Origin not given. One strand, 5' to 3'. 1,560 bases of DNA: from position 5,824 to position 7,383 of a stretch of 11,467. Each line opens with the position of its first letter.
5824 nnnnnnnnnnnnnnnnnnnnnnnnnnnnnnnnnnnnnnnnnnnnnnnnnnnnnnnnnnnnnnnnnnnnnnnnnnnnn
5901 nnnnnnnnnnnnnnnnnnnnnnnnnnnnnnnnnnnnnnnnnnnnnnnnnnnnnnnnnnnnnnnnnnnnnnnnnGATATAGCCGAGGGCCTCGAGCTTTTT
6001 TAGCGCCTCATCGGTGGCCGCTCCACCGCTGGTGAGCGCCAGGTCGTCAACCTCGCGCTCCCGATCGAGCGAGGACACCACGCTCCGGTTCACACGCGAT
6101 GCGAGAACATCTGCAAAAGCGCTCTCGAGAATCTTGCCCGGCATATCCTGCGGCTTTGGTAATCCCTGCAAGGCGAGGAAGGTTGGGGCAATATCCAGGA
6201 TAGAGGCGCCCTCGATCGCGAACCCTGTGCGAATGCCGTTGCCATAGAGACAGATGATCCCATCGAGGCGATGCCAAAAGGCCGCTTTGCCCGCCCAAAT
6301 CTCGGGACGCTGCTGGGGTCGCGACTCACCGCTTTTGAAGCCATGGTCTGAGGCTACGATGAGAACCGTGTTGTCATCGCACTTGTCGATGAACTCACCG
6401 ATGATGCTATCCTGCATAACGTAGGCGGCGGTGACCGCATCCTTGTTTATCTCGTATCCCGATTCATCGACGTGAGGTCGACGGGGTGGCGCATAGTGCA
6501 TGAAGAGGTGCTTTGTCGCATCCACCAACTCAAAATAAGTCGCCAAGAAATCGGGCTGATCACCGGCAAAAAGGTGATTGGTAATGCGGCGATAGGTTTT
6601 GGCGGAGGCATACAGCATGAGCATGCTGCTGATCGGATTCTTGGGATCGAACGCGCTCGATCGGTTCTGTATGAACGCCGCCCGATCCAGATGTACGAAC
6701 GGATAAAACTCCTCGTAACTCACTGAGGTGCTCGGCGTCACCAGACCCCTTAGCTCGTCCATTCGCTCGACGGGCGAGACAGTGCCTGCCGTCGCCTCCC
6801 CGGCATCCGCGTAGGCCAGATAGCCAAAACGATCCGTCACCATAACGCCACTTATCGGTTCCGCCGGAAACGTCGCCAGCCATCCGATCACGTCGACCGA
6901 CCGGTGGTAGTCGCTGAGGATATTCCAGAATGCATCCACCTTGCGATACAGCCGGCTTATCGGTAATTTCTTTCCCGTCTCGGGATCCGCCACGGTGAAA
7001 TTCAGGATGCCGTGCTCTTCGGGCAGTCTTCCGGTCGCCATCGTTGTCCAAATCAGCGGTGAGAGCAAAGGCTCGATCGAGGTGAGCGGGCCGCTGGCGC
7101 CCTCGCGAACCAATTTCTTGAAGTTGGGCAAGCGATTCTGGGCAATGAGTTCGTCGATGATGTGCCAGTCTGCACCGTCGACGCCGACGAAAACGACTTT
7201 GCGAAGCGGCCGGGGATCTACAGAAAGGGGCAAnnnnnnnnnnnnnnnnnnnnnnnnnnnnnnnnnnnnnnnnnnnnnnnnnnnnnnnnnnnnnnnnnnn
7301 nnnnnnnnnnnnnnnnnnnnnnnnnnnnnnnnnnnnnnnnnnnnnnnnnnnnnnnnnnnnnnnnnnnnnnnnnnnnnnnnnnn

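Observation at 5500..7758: Unusual four-module membrane protein: TM anchor + SPFH/band-7-like + NPP-type phosphodiesterase + TPR repeats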

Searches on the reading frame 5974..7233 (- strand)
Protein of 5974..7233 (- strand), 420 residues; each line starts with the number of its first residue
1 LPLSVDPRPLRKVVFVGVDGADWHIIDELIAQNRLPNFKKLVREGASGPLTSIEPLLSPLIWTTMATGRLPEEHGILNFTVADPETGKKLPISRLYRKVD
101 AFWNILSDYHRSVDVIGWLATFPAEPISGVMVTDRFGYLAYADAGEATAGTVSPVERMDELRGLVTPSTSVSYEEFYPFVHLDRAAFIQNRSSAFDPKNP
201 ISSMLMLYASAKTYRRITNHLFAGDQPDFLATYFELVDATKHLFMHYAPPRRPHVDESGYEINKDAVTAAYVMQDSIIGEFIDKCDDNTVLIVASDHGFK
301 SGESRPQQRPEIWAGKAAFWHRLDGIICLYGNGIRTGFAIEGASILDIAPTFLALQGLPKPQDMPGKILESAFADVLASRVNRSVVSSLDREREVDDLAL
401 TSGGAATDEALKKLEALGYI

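Call 13: search_solved_structures(query=window:5974-7233:-, max_evalue=10, show_alignments=3)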
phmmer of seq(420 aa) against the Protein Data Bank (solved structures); distinct sequences matched with E-value up to 10: 23.
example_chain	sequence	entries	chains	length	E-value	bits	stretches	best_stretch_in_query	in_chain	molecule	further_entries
1o99_A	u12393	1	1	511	0.02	17.4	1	264-369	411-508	2,3-BISPHOSPHOGLYCERATE-INDEPENDENT PHOSPHOGLYCERATE MUTASE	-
1ejj_A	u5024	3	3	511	0.02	17.4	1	264-369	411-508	PHOSPHOGLYCERATE MUTASE | 2,3-BISPHOSPHOGLYCERATE-INDEPENDENT PHOSPHOGLYCERATE MUTASE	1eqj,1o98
9s03_A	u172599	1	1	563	0.033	16.6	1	285-370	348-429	Putative sulfatase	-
5g2v_A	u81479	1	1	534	0.054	15.9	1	283-370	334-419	N-ACETYLGLUCOSAMINE-6-SULFATASE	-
7p24_AAA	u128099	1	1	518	0.072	15.5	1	286-368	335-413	Mucin-desulfating sulfatase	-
2gsn_A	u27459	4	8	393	0.11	14.9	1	15-88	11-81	phosphodiesterase-nucleotide pyrophosphatase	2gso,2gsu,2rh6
7mw8_D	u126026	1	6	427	0.12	14.8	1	15-88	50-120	Phosphodiesterase-nucleotide pyrophosphatase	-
3szy_A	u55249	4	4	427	0.16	14.3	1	9-92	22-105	phosphonoacetate hydrolase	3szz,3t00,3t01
3t02_A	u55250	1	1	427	0.16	14.3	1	9-92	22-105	phosphonoacetate hydrolase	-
5ege_A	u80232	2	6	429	0.19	14.2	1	11-93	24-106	Ectonucleotide pyrophosphatase/phosphodiesterase family member 6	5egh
7n1s_A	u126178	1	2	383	0.19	14.2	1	16-88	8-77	Phosphodiesterase-nucleotide pyrophosphatase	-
5too_A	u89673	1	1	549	0.22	13.9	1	7-90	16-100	Alkaline phosphatase PafA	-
5kgn_A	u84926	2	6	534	0.25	13.7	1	246-368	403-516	2,3-bisphosphoglycerate-independent phosphoglycerate mutase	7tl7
7knf_A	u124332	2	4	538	0.26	13.7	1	246-368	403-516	2,3-bisphosphoglycerate-independent phosphoglycerate mutase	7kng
5kgl_A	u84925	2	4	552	0.27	13.6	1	246-368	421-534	2,3-bisphosphoglycerate-independent phosphoglycerate mutase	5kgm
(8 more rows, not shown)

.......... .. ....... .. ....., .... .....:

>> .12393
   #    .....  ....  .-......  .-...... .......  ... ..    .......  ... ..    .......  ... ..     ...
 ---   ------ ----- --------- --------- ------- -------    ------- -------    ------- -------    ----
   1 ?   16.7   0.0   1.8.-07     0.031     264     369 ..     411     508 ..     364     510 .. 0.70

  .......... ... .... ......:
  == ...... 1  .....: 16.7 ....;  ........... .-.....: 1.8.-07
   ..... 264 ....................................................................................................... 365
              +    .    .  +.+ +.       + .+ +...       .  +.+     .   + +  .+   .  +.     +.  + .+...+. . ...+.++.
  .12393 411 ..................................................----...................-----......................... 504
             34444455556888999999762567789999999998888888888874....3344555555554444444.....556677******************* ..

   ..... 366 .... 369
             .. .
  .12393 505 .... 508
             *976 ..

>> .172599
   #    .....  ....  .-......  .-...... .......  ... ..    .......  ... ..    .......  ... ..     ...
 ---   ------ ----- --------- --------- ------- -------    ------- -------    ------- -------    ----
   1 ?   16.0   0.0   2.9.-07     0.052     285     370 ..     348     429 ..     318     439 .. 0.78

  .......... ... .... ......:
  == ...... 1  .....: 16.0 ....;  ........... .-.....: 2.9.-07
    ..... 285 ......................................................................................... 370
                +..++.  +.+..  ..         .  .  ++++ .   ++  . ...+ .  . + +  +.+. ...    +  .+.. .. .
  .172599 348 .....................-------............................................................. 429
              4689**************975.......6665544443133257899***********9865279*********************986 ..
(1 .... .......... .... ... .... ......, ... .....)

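Call 62: search_solved_structures(query=A6, max_evalue=1, show_alignments=4)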
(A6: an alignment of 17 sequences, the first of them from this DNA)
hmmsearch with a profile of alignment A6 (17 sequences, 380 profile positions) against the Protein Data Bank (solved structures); distinct sequences matched with E-value up to 1: 68 (the best 60 are shown).
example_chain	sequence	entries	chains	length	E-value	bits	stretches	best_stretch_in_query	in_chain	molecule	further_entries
3t02_A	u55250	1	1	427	8.7e-06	28.2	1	6-107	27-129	phosphonoacetate hydrolase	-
3szy_A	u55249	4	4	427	9.5e-06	28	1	6-107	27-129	phosphonoacetate hydrolase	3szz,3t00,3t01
6g5z_A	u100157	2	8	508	1.2e-05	27.8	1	221-353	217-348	Choline-sulfatase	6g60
6fny_A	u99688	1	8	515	1.2e-05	27.7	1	221-353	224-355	Choline-sulfatase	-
7pth_A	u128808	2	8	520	1.2e-05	27.7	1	221-353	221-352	Choline sulfatase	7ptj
7knf_A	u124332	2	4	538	0.00024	23.4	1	241-368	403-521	2,3-bisphosphoglycerate-independent phosphoglycerate mutase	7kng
5kgn_A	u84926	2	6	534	0.00025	23.4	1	241-368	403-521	2,3-bisphosphoglycerate-independent phosphoglycerate mutase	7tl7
5kgl_A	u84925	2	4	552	0.00026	23.3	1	241-368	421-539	2,3-bisphosphoglycerate-independent phosphoglycerate mutase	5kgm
5ege_A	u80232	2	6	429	0.0011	21.2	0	3-85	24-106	Ectonucleotide pyrophosphatase/phosphodiesterase family member 6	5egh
1ejj_A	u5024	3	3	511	0.0011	21.2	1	268-364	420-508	PHOSPHOGLYCERATE MUTASE | 2,3-BISPHOSPHOGLYCERATE-INDEPENDENT PHOSPHOGLYCERATE MUTASE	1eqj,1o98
1o99_A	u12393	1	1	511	0.0011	21.2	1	268-364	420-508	2,3-BISPHOSPHOGLYCERATE-INDEPENDENT PHOSPHOGLYCERATE MUTASE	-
2gsn_A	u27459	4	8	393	0.0013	21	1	19-79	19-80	phosphodiesterase-nucleotide pyrophosphatase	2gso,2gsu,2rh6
7mw8_D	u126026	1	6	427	0.0016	20.7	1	19-79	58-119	Phosphodiesterase-nucleotide pyrophosphatase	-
7n1s_A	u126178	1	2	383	0.002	20.4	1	19-79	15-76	Phosphodiesterase-nucleotide pyrophosphatase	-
5tcd_A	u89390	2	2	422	0.0022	20.3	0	3-83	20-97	Ectonucleotide pyrophosphatase/phosphodiesterase family member 7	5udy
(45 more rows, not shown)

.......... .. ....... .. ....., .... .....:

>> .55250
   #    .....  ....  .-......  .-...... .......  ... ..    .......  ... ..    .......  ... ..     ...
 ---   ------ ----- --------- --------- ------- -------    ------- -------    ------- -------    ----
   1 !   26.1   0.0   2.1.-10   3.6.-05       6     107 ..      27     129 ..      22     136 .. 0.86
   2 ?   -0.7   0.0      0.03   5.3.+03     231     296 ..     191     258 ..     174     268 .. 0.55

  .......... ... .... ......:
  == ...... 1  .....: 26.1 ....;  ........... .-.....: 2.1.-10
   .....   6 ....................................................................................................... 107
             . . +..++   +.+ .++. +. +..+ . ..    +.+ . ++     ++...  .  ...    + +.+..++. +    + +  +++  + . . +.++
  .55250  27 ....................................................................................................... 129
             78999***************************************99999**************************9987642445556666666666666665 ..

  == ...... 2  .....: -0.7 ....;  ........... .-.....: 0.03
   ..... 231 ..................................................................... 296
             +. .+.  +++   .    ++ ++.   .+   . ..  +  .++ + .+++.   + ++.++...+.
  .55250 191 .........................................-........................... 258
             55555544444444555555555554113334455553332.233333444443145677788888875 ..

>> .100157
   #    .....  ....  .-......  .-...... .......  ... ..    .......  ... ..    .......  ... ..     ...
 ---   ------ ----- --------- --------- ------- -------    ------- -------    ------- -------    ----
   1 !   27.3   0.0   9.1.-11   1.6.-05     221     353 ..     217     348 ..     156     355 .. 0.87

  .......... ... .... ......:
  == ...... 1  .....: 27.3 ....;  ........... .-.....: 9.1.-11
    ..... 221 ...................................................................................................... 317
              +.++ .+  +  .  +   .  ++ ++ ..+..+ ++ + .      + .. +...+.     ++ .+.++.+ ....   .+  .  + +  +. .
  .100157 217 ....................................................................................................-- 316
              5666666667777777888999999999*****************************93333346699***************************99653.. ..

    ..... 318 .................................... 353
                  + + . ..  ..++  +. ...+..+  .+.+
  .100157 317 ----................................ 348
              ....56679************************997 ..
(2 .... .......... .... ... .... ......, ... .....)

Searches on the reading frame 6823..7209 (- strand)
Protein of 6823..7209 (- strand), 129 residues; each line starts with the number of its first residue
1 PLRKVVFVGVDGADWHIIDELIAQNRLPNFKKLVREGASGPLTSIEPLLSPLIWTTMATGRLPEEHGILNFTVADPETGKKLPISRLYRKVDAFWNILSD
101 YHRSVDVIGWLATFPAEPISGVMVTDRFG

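Call 90: search_solved_structures(query=window:6823-7209:-, max_evalue=10, show_alignments=5)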
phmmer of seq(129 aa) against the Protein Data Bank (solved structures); distinct sequences matched with E-value up to 10: 40.
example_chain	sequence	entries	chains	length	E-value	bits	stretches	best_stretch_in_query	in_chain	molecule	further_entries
7n1s_A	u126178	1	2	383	0.037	17.8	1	8-80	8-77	Phosphodiesterase-nucleotide pyrophosphatase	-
2gsn_A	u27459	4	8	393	0.039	17.7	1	8-80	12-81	phosphodiesterase-nucleotide pyrophosphatase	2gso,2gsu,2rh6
7mw8_D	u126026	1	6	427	0.047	17.4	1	8-80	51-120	Phosphodiesterase-nucleotide pyrophosphatase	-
5ege_A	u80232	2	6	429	0.062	17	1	3-85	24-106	Ectonucleotide pyrophosphatase/phosphodiesterase family member 6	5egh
3szy_A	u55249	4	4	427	0.089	16.5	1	6-84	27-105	phosphonoacetate hydrolase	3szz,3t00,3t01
3t02_A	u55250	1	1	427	0.089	16.5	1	6-84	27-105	phosphonoacetate hydrolase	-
8tac_A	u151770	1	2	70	0.46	14.2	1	61-94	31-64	DBP48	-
6f2y_A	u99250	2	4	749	0.95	13.2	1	26-96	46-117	Ectonucleotide pyrophosphatase/phosphodiesterase family member 3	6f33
6f30_A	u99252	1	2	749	0.95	13.2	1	26-96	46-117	Ectonucleotide pyrophosphatase/phosphodiesterase family member 3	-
6f2t_A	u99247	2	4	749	0.96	13.2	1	26-96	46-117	Ectonucleotide pyrophosphatase/phosphodiesterase family member 3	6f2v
4zg7_A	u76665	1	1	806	0.97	13.2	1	26-77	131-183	Ectonucleotide pyrophosphatase/phosphodiesterase family member 2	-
6w35_A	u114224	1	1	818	0.99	13.1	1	26-77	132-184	Ectonucleotide pyrophosphatase/phosphodiesterase 2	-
4zg6_A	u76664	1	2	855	1.1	13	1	26-77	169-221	Ectonucleotide pyrophosphatase/phosphodiesterase family member 2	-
4zg9_A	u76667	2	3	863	1.1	13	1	26-77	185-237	Ectonucleotide pyrophosphatase/phosphodiesterase family member 2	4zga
5kxa_A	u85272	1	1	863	1.1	13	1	26-77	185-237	Ectonucleotide pyrophosphatase/phosphodiesterase family member 2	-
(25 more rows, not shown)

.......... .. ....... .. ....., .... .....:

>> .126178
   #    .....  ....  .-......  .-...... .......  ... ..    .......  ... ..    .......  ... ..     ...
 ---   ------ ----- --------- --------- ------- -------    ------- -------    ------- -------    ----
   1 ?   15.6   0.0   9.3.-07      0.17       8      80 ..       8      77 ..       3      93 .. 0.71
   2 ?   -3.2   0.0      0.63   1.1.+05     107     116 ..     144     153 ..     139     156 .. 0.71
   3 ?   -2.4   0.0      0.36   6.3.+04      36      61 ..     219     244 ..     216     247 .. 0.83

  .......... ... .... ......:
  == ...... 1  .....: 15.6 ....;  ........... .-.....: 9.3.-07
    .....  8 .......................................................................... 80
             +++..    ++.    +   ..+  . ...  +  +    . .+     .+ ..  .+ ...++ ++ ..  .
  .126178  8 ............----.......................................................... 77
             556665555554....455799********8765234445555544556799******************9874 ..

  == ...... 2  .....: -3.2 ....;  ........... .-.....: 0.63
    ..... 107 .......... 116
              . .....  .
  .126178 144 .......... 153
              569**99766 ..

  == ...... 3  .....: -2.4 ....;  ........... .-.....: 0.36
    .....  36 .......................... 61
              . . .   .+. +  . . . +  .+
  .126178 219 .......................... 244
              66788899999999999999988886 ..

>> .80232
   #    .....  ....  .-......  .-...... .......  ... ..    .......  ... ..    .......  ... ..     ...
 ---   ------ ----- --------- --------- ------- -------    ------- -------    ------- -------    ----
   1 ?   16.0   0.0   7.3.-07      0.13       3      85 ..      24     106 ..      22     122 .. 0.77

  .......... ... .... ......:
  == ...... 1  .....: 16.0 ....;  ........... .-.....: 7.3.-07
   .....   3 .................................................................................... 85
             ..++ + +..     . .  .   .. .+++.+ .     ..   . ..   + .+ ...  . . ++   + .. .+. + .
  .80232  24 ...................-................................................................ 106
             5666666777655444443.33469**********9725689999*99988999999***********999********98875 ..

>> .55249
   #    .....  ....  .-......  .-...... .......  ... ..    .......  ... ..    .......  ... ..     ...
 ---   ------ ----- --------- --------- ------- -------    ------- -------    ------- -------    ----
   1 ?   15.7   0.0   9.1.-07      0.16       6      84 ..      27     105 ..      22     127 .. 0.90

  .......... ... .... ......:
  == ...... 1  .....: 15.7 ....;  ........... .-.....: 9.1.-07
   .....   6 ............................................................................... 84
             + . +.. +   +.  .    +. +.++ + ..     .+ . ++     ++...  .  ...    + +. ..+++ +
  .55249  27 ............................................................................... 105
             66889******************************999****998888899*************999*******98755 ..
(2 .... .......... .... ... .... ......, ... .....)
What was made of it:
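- Ser233 lies in the nucleophile column of Xac NPP and PhnA, and D194 lies in the DG metal column (calls 62, 90).
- On NPP / Phosphodiest (PF01663), AP superfamily: D194 aligns with the DG Asp of Xac NPP (call 90).
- The near-invariant Asn253 sits one residue before the canonical NPP Asn in ungapped alignments (call 90).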
